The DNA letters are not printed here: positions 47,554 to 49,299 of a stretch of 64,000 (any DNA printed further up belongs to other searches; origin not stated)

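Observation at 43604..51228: Fe3+-type ABC importer operon extended by a Slam/DUF560 (type XI secretion-like) protein and its putative cargo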

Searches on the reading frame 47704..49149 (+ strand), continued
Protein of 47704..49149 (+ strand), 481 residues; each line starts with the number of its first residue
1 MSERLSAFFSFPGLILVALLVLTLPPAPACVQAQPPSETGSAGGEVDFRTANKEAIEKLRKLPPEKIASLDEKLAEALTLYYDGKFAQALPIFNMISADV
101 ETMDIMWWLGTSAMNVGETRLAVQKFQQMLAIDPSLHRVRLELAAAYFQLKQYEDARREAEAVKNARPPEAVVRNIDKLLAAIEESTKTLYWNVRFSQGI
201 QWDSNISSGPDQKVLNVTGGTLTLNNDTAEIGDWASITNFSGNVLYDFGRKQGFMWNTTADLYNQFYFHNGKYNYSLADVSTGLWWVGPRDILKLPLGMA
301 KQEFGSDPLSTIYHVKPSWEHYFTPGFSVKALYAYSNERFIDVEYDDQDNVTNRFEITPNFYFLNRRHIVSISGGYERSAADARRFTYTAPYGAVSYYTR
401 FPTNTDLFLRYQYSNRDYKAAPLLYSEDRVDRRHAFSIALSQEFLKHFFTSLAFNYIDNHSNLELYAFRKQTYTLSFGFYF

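Call 52: fold_search(model_id=the predicted structure, library=pdb)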
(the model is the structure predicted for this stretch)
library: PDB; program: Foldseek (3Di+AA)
matches with E <= 10: 1442; with E <= 0.001: 383
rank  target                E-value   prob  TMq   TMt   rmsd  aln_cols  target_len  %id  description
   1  9b8a                  2.7e-10  1.00  0.35  0.32  14.0       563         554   12  Cryo-EM structure of E. coli cellulose synthase subunit C (released 2025-02-19)
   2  9h80_M                2.6e-09  1.00  0.32  0.38  17.7       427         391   12  Structure of the outer membrane exopolysaccharide transporter PelBC (released 2025-06-11)
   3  4v3h_B                4.7e-09  1.00  0.39  0.56   6.1       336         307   10  Crystal structure of CymA from Klebsiella oxytoca (released 2015-06-03)
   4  5ldt_A                9.1e-09  1.00  0.32  0.37  11.4       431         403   12  Crystal Structures of MOMP from Campylobacter jejuni (released 2016-10-26)
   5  4v3h_A                9.6e-09  1.00  0.39  0.55   6.0       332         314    8  Crystal structure of CymA from Klebsiella oxytoca (released 2015-06-03)
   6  4v3g_A                1.1e-08  1.00  0.40  0.54   5.9       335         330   10  Crystal structure of CymA from Klebsiella oxytoca (released 2015-06-03)
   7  8wv0_A                1.3e-08  1.00  0.34  0.47   9.1       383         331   10  Outer membrane porin of Burkholderia pseudomallei (BpsOmp38) (released 2024-10-30)
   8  4d5b_B                1.4e-08  1.00  0.39  0.56   5.7       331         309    9  Crystal structure of CymA from Klebsiella oxytoca (released 2015-06-03)
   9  4d5b_A                1.9e-08  1.00  0.39  0.54   6.1       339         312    9  Crystal structure of CymA from Klebsiella oxytoca (released 2015-06-03)
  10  4v3g_B                2.3e-08  1.00  0.40  0.54   8.0       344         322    8  Crystal structure of CymA from Klebsiella oxytoca (released 2015-06-03)
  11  2x9k                  2.7e-08  1.00  0.42  0.67   6.4       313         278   10  Structure of a E.coli porin (released 2011-01-26)
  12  6zhp                  4.0e-08  1.00  0.33  0.43   9.4       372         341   10  Crystal structure of OmpF porin soaked in ciprofloxacin metaloantibiotic (released 2021-05-05)
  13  8wv0_B                4.5e-08  1.00  0.34  0.47   8.8       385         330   11  Outer membrane porin of Burkholderia pseudomallei (BpsOmp38) (released 2024-10-30)
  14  3kvn_X                5.9e-08  1.00  0.30  0.24  15.7       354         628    9  Crystal structure of the full-length autotransporter EstA from Pseudomonas aeruginosa (released 2010-01-26)
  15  4d5d_A                6.6e-08  1.00  0.39  0.54   6.3       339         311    9  Crystal structure of CymA from Klebsiella oxytoca (released 2015-06-03)
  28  4y25                  1.7e-07  1.00  0.31  0.45   8.5       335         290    9  Bacterial polysaccharide outer membrane secretin (released 2016-03-16)
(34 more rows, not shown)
